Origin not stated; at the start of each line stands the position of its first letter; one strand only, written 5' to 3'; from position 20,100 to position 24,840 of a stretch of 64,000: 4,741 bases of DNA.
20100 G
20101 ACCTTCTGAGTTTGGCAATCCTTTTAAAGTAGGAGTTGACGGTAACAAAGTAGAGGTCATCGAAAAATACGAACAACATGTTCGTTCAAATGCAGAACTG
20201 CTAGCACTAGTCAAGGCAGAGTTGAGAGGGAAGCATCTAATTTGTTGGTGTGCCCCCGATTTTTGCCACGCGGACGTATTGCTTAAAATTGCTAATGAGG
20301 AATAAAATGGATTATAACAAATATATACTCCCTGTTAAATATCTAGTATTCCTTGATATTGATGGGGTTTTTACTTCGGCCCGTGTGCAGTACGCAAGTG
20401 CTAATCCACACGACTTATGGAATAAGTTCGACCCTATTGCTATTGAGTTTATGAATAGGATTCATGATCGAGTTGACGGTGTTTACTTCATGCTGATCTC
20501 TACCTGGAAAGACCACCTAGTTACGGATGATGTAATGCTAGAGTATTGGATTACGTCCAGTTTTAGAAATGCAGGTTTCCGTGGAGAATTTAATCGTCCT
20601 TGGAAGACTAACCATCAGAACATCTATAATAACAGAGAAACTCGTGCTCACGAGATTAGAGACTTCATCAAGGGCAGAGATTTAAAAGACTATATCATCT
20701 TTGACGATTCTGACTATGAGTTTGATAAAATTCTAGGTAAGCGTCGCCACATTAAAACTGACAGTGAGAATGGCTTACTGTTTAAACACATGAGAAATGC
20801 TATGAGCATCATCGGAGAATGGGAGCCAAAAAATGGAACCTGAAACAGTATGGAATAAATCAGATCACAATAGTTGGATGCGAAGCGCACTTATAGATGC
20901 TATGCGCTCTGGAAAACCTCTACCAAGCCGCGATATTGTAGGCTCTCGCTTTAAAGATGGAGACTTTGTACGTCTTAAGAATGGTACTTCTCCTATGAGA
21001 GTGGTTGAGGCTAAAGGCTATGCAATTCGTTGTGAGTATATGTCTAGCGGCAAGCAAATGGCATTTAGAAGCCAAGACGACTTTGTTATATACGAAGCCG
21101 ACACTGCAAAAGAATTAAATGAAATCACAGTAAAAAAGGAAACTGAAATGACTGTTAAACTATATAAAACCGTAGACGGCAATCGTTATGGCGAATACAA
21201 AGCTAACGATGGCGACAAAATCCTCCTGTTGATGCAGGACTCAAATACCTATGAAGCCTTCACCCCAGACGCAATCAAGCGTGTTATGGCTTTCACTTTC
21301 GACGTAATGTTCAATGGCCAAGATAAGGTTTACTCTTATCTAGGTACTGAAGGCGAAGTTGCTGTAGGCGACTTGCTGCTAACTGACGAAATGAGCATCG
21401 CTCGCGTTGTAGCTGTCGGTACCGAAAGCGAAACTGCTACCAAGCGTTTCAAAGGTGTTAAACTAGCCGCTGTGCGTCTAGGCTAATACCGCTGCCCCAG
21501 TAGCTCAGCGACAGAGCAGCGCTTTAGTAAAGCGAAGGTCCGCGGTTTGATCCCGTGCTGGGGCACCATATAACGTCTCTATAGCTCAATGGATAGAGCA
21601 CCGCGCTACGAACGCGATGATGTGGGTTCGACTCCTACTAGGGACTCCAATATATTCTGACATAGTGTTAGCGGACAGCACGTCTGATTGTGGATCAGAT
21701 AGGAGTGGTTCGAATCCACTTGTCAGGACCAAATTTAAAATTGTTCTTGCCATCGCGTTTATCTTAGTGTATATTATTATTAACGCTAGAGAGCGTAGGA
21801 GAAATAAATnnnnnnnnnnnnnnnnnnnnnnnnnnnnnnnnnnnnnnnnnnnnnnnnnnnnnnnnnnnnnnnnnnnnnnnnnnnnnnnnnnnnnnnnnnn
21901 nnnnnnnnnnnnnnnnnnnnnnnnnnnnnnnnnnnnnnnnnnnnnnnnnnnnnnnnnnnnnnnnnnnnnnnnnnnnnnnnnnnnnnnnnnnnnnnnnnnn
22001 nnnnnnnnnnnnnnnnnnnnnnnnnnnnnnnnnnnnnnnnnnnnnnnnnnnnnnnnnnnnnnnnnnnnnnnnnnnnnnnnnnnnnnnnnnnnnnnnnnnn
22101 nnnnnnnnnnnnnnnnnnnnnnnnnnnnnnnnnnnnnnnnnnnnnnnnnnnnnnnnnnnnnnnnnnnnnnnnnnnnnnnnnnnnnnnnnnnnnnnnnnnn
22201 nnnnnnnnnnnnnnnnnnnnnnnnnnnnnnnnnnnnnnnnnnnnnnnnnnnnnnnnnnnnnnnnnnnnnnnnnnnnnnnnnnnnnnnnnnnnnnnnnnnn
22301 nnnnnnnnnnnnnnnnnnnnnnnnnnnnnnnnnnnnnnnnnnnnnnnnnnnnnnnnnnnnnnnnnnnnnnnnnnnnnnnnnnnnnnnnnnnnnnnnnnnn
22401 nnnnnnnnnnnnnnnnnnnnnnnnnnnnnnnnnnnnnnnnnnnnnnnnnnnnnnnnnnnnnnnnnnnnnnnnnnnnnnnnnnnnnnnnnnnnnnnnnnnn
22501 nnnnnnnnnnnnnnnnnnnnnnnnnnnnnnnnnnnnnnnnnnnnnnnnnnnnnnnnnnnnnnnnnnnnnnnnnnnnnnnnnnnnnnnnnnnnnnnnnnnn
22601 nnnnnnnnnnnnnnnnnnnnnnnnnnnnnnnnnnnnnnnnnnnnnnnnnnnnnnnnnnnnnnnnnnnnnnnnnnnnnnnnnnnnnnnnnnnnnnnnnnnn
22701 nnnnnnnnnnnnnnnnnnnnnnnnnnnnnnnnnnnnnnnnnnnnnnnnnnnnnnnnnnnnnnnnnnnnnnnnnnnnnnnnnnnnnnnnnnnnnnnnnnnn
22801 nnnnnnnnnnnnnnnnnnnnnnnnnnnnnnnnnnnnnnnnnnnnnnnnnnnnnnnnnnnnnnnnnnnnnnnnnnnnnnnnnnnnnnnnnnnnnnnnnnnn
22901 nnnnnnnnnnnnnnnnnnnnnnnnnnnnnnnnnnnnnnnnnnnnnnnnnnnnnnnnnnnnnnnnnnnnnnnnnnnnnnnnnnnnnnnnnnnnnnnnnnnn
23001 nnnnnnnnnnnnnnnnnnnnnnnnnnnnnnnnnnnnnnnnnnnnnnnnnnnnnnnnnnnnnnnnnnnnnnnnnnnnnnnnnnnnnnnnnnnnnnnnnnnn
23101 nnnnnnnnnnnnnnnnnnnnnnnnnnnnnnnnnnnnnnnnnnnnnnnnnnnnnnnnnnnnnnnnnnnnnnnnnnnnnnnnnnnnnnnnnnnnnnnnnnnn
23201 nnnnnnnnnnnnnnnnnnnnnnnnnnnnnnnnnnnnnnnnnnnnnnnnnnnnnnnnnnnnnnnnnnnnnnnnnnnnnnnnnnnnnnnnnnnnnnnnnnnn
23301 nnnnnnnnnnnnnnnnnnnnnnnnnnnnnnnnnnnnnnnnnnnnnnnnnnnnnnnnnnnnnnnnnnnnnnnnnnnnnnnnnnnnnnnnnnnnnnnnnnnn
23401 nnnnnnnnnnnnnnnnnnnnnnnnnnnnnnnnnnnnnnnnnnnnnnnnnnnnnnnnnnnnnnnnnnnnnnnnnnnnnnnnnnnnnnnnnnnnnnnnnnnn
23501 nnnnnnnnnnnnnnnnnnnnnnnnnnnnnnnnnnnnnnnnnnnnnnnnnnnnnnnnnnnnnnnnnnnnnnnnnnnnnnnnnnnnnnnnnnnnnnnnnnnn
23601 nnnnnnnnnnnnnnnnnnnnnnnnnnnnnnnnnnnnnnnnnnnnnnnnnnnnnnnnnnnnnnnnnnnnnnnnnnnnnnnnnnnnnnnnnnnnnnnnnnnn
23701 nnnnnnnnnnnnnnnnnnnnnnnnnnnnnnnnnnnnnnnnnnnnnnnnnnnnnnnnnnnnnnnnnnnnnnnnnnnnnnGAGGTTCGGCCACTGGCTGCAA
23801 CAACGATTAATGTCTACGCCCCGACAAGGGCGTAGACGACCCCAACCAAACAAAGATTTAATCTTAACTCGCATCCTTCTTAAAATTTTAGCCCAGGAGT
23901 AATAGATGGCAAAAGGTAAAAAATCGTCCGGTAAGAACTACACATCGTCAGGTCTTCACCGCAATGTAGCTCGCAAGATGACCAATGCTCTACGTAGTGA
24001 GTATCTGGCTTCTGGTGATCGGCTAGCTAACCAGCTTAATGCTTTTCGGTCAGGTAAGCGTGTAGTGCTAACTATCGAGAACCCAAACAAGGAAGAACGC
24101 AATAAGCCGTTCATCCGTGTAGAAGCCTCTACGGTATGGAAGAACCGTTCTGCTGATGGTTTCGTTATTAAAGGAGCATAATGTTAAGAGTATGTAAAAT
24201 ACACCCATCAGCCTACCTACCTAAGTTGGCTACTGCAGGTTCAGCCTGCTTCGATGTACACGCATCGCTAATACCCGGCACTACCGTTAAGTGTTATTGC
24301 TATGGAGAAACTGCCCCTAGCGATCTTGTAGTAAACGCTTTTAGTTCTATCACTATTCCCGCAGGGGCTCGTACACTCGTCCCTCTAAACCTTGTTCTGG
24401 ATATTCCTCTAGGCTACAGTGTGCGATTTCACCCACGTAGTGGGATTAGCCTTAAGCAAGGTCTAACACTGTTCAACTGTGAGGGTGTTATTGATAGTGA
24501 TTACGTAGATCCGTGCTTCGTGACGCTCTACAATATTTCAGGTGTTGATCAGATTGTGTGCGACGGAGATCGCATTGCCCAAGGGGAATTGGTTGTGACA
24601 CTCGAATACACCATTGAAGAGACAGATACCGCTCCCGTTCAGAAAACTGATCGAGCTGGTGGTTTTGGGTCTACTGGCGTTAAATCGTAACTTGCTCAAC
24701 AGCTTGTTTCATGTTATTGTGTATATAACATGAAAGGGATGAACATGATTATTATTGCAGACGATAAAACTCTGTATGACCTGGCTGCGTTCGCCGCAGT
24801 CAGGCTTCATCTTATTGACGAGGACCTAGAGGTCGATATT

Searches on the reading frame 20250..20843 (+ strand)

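Call 101: search_protein_families(library=pfam, proteins=[window:20250-20843:+], max_evalue=0.001)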
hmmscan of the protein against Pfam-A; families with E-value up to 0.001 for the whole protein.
window:20250-20843:+ (197 aa): 1 family
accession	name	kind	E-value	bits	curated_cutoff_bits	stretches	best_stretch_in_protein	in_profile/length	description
PF18143.6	HAD_SAK_2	-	1.2e-14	55.2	27.5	1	32-176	1-134/139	HAD domain in Swiss Army Knife RNA repair proteins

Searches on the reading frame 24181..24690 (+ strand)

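Call 102: search_protein_families(library=pfam, proteins=[window:24181-24690:+], max_evalue=0.001)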
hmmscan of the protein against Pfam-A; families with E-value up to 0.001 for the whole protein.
window:24181-24690:+ (169 aa): 1 family
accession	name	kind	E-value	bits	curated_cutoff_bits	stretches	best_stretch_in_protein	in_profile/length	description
PF00692.24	dUTPase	-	1.5e-16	60.8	22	1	53-166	20-129/129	dUTPase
